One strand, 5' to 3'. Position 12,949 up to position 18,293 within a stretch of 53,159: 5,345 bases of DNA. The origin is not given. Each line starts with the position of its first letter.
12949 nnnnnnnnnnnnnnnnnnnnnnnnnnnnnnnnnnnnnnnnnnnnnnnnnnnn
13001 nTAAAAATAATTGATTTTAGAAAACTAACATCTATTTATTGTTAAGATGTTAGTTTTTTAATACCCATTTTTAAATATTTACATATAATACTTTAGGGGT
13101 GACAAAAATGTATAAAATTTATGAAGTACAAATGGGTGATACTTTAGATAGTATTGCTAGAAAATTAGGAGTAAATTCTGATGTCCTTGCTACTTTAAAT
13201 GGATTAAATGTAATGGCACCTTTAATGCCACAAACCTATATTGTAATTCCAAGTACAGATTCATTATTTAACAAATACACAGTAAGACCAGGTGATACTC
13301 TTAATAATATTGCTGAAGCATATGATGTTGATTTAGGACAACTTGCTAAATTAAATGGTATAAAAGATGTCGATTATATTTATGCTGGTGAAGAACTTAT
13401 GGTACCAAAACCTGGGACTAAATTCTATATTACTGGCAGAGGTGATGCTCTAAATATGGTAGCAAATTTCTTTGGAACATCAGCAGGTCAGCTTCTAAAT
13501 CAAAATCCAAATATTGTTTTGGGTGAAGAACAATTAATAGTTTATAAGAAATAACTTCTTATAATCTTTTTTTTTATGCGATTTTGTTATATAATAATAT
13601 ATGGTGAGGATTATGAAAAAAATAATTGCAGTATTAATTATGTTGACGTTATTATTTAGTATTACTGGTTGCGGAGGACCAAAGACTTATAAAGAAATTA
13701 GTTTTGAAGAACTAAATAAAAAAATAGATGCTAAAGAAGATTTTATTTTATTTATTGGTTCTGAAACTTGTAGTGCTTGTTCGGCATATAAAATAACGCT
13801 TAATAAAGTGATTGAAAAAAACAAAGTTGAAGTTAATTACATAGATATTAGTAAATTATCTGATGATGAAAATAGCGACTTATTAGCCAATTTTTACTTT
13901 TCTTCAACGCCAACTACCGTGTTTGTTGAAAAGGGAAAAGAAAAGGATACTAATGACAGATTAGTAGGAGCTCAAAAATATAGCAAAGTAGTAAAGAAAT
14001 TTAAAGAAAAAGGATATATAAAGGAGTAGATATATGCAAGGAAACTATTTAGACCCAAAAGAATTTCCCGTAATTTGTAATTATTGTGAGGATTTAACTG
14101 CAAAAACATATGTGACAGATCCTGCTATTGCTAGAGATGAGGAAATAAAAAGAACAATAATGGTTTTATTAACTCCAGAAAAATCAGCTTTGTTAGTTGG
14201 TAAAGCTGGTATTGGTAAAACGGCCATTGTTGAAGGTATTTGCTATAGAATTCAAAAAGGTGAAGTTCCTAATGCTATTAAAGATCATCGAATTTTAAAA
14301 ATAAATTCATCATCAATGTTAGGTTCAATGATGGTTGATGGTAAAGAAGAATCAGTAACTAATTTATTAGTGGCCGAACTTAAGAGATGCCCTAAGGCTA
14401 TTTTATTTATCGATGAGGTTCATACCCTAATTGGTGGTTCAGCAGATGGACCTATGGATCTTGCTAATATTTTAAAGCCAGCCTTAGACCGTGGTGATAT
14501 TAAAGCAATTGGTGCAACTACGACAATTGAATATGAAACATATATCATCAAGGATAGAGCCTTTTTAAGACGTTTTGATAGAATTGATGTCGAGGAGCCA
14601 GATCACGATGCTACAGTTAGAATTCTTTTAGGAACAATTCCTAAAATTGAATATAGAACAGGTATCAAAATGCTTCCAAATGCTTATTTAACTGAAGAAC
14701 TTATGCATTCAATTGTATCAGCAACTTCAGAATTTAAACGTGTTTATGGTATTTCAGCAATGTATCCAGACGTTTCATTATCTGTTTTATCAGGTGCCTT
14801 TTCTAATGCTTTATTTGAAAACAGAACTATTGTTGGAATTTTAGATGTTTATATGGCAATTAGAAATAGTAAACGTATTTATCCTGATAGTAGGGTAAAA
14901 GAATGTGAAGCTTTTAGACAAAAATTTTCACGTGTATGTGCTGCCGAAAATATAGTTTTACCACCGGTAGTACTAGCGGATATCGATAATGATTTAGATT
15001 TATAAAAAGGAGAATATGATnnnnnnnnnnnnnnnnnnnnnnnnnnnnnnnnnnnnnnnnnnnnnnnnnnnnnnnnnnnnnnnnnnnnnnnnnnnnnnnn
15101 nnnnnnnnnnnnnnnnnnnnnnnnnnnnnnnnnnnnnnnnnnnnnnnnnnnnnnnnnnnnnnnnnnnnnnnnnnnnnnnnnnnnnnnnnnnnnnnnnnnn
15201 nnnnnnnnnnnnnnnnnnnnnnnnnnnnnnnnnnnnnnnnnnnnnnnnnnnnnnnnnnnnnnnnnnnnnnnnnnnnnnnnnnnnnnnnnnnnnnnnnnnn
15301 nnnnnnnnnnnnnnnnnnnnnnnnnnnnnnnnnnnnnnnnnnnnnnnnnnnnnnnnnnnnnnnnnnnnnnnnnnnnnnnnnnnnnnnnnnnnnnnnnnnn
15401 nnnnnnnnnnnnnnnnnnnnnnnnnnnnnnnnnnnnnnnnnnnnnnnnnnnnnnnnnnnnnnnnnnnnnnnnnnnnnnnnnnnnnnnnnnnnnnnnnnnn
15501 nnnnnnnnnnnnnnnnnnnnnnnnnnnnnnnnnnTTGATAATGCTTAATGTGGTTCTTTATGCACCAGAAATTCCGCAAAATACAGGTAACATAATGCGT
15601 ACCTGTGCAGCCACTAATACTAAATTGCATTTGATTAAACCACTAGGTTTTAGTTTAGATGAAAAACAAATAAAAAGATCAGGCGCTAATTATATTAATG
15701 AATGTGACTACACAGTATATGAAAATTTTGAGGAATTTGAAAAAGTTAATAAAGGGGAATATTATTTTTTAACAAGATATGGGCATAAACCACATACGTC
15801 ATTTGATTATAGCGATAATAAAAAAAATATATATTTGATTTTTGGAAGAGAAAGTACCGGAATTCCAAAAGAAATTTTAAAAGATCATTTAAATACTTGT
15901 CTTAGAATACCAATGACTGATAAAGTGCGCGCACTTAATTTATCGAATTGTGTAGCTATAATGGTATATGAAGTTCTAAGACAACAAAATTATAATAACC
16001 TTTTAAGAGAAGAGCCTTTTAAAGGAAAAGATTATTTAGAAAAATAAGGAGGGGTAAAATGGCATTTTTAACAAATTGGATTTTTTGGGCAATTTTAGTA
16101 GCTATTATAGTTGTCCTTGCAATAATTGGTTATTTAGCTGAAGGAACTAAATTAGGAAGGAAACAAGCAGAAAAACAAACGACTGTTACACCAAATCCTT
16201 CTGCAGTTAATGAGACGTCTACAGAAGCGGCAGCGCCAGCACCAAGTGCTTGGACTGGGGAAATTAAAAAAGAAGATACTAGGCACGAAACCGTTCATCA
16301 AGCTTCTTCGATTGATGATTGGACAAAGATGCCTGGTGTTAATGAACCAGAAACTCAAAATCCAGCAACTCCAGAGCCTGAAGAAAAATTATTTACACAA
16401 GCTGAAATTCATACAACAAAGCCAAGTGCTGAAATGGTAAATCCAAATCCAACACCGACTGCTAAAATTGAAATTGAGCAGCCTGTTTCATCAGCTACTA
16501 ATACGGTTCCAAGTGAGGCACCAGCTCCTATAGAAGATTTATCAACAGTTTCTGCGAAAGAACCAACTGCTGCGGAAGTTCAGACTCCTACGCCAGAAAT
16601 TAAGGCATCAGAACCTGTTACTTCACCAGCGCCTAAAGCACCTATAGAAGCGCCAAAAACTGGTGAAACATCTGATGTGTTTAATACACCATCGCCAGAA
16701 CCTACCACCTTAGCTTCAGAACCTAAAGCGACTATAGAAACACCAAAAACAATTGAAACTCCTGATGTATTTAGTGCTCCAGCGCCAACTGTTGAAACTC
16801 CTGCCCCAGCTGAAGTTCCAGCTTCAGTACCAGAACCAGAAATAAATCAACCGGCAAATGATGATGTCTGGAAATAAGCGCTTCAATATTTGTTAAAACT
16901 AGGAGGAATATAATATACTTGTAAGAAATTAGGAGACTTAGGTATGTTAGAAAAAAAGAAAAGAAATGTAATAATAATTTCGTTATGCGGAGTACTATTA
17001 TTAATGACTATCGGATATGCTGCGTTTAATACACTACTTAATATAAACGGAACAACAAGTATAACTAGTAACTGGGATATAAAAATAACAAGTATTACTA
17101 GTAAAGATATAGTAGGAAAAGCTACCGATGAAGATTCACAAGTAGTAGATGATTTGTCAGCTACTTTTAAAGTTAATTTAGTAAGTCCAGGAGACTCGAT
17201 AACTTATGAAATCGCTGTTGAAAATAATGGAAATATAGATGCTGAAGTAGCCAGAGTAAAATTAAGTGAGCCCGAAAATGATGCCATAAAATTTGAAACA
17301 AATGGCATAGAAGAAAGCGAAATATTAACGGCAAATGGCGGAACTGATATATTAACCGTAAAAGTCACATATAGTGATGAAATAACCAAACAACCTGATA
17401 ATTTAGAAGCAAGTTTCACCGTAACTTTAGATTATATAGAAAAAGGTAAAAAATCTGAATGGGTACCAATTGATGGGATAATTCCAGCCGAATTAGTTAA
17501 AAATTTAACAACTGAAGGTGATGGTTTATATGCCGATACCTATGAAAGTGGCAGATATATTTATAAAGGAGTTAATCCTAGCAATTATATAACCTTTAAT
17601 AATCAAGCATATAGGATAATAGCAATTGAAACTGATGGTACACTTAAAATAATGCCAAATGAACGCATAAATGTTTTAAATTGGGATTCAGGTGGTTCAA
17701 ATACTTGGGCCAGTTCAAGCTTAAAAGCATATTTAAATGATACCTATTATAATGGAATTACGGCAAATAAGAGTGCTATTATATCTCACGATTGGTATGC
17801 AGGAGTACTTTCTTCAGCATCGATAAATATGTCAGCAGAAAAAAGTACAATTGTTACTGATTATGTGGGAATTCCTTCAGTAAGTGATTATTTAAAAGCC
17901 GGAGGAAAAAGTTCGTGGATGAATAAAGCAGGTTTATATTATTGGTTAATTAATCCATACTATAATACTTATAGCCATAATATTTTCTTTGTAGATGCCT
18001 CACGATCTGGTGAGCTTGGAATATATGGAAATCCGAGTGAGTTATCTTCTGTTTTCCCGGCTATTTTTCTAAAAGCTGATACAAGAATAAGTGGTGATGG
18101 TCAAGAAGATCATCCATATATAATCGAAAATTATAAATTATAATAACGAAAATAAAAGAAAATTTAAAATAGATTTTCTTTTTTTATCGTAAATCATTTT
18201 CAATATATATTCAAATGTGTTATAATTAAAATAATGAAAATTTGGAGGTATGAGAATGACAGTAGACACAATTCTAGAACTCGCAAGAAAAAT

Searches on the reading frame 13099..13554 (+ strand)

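Call 6: search_protein_families(library=pfam, proteins=[window:13099-13554:+], max_evalue=0.01)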
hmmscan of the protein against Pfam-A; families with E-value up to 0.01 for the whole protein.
window:13099-13554:+ (151 aa): 7 families
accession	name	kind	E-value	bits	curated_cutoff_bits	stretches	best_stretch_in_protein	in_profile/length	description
PF01476.26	LysM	-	1.4e-27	95.8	20.9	2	60-103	1-43/43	LysM domain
PF23473.1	LysM3_LYK4_5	-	3.9e-12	46.5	29.3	2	60-103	5-47/48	LYK4/5 LysM3 domain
PF23577.1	LysM_RLK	-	1.2e-09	38.5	27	0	60-78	3-21/44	LysM domain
PF23446.1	LysM1_NFP_LYK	-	7.1e-07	30.4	36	0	66-103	16-54/60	NFP/LYK LysM1 domain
PF22310.2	NMB0315_dom_I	-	0.00062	20.5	27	0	9-33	7-31/83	NMB0315-like, domain I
PF00570.28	HRDC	-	0.0033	17.8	23.8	0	60-101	24-65/68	HRDC domain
PF13443.12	HTH_26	-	0.0048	17.6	22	0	65-85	40-60/63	Cro/C1-type HTH DNA-binding domain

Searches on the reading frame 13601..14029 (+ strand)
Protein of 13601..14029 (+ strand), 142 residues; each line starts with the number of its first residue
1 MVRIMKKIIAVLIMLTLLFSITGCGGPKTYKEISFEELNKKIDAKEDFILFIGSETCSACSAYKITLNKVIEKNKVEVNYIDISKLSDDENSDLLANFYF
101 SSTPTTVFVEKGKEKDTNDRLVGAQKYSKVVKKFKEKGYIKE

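Call 6: search_protein_families(library=pfam, proteins=[window:13601-14029:+], max_evalue=0.01)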
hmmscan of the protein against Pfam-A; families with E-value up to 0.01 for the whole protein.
window:13601-14029:+ (142 aa): 4 families
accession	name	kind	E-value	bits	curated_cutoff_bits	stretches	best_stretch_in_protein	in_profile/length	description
PF00085.26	Thioredoxin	-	8.3e-06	26.2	23.5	1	35-134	7-101/103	Thioredoxin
PF13098.12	Thioredoxin_2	-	1.8e-05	25.5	27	1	45-129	5-99/104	Thioredoxin-like domain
PF05768.20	Glrx-like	-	0.00047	20.9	26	1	49-113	2-60/77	Glutaredoxin-like domain (DUF836)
PF13728.12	TraF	-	0.0064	16.8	23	1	44-114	128-204/224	F plasmid transfer operon protein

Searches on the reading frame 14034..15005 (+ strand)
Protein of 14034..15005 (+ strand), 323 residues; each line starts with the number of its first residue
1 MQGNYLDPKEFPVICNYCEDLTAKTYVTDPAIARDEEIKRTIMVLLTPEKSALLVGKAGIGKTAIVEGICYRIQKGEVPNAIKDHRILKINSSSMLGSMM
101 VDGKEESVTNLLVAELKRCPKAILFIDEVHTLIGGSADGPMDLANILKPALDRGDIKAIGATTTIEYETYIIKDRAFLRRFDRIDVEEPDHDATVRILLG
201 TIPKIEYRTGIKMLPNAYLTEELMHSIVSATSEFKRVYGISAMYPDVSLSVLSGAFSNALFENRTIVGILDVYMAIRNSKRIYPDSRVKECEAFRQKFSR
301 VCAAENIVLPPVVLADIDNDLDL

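Call 6: search_protein_families(library=pfam, proteins=[window:14034-15005:+], max_evalue=0.01)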
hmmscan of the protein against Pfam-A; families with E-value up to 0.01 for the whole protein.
window:14034-15005:+ (323 aa): 9 families
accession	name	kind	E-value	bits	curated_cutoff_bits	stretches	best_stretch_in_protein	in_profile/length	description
PF00004.35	AAA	-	1.3e-11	45.5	21.2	1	53-183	2-125/131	ATPase family associated with various cellular activities (AAA)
PF05621.17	TniB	-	3.4e-07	30.3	22.4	1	101-187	100-185/189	Bacterial TniB protein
PF07728.20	AAA_5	-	1.3e-05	25.6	22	1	53-131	3-77/139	AAA domain (dynein-related subfamily)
PF23569.1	NBD_SMAX1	-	8.4e-05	22.8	27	1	24-119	6-97/212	SMAX1 nucleotide binding domain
PF12775.13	AAA_7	-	0.0041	17.1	25.8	1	41-77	25-61/181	P-loop containing dynein motor region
PF13191.12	AAA_16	-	0.0044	18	32.6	0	49-76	23-51/167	AAA ATPase domain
PF05729.18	NACHT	-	0.0044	17.3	26.7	1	53-81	4-32/167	NACHT domain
PF07724.20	AAA_2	-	0.005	17.3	27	1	48-157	2-105/166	AAA domain (Cdc48 subfamily)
PF13401.12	AAA_22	-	0.0057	17.4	27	0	50-148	6-105/130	AAA domain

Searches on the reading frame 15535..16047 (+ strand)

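Call 32: search_protein_families(library=pfam, proteins=[window:15535-16047:+], max_evalue=0.0001)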
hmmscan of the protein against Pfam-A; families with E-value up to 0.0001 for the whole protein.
window:15535-16047:+ (170 aa): 1 family
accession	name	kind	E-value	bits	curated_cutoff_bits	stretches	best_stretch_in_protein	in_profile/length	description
PF00588.24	SpoU_methylase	-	4.2e-32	111.6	29.7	1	4-145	2-142/142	SpoU rRNA Methylase family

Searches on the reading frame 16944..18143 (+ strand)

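Call 14: search_protein_families(library=ncbifam, proteins=[window:16944-18143:+], max_evalue=0.01)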
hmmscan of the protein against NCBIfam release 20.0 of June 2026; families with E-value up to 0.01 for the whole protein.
window:16944-18143:+ (399 aa): 2 families
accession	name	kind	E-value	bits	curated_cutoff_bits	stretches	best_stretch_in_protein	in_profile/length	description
TIGR01451.2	B_ant_repeat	repeat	0.00062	19.7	24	1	80-104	8-32/53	DUF11 type repeat protein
TIGR04090.1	exp_by_SipW_IV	subfamily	0.0022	17.8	60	1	64-175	39-138/241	BsaA family SipW-dependent biofilm matrix protein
